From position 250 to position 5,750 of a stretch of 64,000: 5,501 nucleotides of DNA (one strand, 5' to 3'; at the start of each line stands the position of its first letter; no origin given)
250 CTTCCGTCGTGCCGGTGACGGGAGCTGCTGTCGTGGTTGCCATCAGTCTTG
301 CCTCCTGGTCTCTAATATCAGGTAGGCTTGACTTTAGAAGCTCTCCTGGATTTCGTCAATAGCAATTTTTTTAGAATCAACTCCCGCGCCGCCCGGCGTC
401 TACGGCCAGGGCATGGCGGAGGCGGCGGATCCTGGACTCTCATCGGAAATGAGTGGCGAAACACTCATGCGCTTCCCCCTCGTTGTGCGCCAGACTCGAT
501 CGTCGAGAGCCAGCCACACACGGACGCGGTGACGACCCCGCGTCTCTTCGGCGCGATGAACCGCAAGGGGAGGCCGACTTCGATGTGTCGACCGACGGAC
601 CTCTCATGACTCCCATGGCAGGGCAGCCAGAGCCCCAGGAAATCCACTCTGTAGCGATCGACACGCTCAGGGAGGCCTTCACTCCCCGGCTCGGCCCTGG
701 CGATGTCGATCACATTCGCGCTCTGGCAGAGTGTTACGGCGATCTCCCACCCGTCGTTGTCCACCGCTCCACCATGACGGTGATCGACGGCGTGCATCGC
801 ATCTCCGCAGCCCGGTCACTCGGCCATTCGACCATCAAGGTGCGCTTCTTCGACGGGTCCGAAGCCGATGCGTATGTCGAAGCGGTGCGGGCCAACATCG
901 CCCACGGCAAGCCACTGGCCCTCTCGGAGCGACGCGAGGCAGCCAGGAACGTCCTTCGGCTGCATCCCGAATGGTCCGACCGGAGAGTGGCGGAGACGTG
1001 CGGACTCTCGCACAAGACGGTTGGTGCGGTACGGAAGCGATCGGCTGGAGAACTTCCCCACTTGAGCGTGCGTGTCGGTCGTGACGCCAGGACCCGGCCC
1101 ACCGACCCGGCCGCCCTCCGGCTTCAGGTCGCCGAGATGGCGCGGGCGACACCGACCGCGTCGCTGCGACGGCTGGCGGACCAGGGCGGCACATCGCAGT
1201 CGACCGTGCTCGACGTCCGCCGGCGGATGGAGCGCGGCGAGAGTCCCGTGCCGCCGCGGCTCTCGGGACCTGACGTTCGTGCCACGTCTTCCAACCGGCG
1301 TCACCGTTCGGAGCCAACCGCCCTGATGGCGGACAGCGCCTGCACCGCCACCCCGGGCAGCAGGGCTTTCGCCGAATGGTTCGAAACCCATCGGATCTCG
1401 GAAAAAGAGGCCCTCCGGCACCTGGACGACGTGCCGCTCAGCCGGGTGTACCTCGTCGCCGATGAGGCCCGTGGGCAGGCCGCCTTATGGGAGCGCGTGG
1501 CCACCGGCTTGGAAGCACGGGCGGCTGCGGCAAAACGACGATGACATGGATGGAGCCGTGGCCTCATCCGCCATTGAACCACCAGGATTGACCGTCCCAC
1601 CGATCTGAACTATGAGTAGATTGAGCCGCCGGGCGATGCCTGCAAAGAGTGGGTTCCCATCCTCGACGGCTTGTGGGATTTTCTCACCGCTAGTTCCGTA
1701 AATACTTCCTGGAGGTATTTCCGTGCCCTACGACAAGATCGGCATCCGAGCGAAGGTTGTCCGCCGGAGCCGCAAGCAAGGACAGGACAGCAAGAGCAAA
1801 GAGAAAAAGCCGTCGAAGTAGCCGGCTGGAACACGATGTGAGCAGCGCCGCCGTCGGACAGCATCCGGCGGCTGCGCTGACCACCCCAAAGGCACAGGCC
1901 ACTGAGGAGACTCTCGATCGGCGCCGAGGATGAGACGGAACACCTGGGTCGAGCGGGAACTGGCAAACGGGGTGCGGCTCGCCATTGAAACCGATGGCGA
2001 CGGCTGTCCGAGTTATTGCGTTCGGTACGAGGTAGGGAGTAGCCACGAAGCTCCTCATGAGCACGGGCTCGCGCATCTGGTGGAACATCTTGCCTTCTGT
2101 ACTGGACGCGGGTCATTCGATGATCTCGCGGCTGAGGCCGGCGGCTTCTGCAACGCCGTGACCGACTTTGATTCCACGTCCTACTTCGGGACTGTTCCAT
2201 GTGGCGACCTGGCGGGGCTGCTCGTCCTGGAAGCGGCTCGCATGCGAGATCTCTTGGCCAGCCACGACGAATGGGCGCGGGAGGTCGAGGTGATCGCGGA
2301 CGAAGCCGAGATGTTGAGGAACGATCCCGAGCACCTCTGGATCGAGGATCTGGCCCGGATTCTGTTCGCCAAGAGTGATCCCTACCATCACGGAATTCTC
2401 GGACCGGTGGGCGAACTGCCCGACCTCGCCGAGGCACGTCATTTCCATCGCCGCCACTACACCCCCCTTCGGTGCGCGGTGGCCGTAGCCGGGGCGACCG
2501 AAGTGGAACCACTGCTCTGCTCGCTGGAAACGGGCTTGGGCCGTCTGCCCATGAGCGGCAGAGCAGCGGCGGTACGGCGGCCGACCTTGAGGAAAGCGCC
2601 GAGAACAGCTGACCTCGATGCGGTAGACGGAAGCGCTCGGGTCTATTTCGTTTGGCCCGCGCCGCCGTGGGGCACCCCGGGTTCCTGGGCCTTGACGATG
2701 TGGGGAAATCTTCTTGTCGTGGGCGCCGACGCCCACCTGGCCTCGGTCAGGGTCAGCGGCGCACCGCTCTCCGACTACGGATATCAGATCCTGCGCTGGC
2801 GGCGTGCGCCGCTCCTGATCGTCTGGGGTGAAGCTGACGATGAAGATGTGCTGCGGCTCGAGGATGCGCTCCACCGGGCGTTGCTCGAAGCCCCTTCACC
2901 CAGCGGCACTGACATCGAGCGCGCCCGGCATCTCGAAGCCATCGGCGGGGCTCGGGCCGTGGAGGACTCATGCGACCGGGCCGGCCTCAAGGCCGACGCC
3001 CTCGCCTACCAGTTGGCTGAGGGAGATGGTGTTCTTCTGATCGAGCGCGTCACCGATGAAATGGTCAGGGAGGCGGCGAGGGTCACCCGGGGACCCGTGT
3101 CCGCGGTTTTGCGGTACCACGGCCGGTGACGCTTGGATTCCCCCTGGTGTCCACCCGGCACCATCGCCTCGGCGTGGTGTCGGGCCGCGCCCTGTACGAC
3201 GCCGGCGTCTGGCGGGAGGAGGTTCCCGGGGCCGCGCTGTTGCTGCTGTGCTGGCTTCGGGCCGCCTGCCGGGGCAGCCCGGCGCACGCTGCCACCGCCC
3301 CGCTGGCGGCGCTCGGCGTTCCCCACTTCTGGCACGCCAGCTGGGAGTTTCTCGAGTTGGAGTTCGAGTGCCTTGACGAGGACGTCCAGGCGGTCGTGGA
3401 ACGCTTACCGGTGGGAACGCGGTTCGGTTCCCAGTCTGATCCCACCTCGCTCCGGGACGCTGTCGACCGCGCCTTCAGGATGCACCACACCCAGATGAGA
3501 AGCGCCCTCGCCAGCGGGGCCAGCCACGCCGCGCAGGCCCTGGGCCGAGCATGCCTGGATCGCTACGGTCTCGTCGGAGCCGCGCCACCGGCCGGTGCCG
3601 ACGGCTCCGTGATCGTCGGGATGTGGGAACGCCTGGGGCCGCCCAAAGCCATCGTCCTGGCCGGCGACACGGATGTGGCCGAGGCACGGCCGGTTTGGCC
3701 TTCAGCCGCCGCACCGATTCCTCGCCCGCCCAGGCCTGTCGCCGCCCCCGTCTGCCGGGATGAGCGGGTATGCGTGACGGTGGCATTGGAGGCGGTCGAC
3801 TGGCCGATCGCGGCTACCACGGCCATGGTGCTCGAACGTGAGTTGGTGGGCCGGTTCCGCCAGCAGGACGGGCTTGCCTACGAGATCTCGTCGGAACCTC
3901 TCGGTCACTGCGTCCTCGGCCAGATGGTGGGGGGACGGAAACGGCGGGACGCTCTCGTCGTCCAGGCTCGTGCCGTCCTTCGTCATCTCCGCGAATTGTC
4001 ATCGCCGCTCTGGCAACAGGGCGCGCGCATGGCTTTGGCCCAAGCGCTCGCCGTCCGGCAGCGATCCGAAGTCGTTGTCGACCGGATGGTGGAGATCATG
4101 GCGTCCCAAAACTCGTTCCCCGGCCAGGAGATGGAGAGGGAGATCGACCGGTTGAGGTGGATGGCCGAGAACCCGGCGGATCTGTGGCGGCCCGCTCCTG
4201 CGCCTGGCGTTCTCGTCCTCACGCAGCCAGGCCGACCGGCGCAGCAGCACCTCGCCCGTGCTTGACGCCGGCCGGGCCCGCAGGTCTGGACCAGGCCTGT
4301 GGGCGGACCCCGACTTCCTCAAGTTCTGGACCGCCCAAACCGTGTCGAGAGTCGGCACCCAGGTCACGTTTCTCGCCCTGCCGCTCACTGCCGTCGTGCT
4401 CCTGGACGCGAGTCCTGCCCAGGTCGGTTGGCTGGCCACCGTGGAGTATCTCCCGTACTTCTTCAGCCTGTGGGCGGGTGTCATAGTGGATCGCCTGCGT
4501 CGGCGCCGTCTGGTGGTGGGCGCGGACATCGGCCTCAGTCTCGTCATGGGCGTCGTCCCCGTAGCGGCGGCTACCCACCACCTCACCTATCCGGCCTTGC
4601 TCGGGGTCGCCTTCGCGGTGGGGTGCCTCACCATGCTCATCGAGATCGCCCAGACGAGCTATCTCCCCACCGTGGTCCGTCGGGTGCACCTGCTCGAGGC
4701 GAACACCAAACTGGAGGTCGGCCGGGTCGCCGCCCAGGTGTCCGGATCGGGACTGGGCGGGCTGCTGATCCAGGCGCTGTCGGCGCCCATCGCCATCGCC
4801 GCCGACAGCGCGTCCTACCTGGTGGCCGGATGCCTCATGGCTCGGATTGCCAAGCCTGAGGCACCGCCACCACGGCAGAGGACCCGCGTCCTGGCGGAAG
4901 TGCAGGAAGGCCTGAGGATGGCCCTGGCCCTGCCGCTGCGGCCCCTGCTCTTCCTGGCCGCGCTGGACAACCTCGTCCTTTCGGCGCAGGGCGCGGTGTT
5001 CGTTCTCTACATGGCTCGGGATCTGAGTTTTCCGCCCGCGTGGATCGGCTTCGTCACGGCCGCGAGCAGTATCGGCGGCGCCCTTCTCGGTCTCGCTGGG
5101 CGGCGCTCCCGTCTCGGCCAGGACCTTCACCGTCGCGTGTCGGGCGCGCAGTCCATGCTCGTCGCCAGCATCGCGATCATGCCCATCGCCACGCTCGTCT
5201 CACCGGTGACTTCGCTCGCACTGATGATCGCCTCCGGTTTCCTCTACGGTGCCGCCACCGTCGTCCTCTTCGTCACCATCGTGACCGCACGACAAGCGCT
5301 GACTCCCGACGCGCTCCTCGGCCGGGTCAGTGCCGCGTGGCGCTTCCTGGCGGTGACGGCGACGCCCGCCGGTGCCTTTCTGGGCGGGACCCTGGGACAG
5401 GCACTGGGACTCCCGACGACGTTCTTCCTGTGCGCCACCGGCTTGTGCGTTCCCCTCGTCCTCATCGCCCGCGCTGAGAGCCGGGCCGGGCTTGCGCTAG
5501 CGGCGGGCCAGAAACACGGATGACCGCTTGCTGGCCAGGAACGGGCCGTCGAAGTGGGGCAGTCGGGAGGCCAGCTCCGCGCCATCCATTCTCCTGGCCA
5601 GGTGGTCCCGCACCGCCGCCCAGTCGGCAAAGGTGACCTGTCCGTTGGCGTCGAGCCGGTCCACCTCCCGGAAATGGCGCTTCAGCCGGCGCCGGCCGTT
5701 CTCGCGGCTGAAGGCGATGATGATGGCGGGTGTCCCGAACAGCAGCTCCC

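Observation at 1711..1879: Strong-RBS 32-aa Lys/Ser-rich smORF followed by a GC hairpin, directly upstream of the M16 peptidase pair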

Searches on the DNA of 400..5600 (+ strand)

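Call 19: search_dna_similar(query=window:400-5600:+, collection=plasmids, mode=distant, max_rows=10)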
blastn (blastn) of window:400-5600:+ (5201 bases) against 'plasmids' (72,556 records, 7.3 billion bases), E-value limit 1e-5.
Records with a match: 3; places in all: 3; records where one place covers at least 80% of the query: 0.
Best place of each record, by identity: 60-80% 3.
By first word of the organism name: Streptomyces 3.
By predicted mobility (MOB-suite, as given by PLSDB): mobilizable 2; non-mobilizable 1.
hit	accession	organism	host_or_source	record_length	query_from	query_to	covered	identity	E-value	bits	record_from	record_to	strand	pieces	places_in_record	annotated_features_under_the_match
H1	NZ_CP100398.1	Streptomyces rimosus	pure culture,mutant of Streptomyces ...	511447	345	521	3%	68.4%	1e-7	68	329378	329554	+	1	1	ParB N-terminal domain-containing protein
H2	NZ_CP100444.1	Streptomyces rimosus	pure culture,OTC cluster deletion ...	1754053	345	521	3%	68.4%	1e-7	68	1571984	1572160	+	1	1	record has no annotation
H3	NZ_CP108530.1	Streptomyces sp. NBC_01224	-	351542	366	508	3%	71.3%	3e-9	74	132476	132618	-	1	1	ParB/RepB/Spo0J family partition protein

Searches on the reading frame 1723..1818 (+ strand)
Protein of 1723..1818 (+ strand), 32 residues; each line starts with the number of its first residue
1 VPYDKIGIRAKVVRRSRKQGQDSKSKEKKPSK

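Call 22: search_protein_representatives(protein=window:1723-1818:+)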
Query: 32 residues. Proteins with E-value up to 0.001 (for the whole library): 0; up to 1e-10: 0; up to 1e-30: 0. The best 0 are listed.

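Call 41: search_protein_families(library=pfam, proteins=[window:1723-1818:+], max_evalue=10)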
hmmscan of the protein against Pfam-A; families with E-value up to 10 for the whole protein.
seq(32 aa): 0 families

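Call 42: search_dna_similar(query=window:1723-1818:+, collection=plasmids, mode=protein, max_evalue=10, max_rows=10)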
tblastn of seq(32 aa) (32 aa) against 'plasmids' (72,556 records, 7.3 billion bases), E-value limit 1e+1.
No match.

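Call 61: search_solved_structures(query=window:1723-1818:+, max_evalue=10)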
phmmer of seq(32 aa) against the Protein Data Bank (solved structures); distinct sequences matched with E-value up to 10: 0.

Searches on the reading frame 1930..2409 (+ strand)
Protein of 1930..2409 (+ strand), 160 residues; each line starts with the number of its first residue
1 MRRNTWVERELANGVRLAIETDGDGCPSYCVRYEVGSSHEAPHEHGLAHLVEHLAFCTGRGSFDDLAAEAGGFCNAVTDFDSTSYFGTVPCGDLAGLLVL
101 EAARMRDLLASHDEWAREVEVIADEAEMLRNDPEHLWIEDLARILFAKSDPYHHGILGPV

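Call 59: find_related_loci(query=A3, collection=metagenome_contigs, flank=10000)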
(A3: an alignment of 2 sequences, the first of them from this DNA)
Query A3 (160 aa) in metagenome_contigs; peptide patterns used: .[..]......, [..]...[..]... (x = any residue, [..] = any of these).
288 stretches matched a pattern; 3 encode a relative of the query (tblastn E <= 1e-3); 3 distinct loci.
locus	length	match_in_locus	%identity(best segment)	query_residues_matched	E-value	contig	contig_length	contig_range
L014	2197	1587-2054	33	11-158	1e-19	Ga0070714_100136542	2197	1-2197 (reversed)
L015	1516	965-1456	32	3-158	1e-14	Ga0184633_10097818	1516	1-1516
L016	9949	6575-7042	32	11-158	3e-14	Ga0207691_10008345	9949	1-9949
